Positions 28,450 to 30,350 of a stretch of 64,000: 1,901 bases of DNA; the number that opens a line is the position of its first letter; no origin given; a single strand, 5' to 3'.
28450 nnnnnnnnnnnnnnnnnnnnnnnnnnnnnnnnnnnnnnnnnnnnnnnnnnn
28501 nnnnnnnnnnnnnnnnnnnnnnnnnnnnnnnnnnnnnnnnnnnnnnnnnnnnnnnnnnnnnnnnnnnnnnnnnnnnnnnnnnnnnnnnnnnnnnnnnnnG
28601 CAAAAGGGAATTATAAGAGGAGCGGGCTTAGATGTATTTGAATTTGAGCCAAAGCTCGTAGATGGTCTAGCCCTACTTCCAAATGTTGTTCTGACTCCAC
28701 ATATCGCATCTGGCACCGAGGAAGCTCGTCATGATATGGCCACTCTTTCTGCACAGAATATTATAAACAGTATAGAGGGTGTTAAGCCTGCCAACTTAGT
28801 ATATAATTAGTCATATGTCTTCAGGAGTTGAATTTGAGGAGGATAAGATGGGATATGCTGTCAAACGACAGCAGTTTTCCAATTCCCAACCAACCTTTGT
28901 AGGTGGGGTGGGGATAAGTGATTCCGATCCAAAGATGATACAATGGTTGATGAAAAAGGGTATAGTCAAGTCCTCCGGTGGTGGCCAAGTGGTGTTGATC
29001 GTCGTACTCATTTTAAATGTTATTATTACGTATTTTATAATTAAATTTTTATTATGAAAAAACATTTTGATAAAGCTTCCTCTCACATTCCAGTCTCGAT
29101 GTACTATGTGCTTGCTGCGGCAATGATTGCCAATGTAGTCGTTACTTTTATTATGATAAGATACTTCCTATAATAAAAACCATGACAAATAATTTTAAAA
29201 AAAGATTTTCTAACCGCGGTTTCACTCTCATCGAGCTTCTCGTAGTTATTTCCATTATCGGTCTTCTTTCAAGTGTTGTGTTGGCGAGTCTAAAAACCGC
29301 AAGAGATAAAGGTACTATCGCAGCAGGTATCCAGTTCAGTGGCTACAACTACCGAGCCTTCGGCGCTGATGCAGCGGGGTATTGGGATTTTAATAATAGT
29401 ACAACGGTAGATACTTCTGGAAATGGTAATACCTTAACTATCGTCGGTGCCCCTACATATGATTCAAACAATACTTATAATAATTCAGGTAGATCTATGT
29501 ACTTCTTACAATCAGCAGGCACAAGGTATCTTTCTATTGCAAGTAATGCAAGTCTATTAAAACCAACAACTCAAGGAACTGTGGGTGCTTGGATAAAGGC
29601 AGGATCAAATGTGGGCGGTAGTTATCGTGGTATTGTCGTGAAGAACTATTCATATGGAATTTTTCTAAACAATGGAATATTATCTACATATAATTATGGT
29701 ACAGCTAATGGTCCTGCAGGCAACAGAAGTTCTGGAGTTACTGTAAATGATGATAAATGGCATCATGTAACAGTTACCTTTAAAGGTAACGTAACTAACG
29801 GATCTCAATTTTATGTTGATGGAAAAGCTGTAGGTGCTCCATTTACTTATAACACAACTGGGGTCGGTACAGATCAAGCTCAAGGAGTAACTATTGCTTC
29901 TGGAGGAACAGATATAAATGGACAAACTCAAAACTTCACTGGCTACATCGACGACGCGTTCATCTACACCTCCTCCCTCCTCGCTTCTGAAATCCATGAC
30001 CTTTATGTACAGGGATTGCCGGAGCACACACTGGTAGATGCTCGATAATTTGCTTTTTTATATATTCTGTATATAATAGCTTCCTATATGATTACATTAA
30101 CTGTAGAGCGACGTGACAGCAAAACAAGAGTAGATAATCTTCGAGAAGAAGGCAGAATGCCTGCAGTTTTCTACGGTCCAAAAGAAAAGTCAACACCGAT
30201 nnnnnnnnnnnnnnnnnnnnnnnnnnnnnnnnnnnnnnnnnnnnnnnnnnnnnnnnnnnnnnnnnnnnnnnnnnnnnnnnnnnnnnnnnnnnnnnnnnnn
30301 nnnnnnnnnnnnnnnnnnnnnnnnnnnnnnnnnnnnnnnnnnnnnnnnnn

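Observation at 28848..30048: Type IV pilin-LamG fusion preceded by two translationally coupled micro-ORFs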

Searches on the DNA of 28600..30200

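Call 53: search_rna_families(source=window, start=28600, end=30200, threshold=evalue, max_evalue=1)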
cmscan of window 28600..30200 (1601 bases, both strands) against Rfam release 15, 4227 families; matches with E-value up to 1: 1.
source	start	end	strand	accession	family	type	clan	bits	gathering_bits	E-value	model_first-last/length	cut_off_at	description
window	29740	29774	+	RF00609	SNORD100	Gene; snRNA; snoRNA; CD-box;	CL00073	19.3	58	0.8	1-81/81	no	Small nucleolar RNA SNORD100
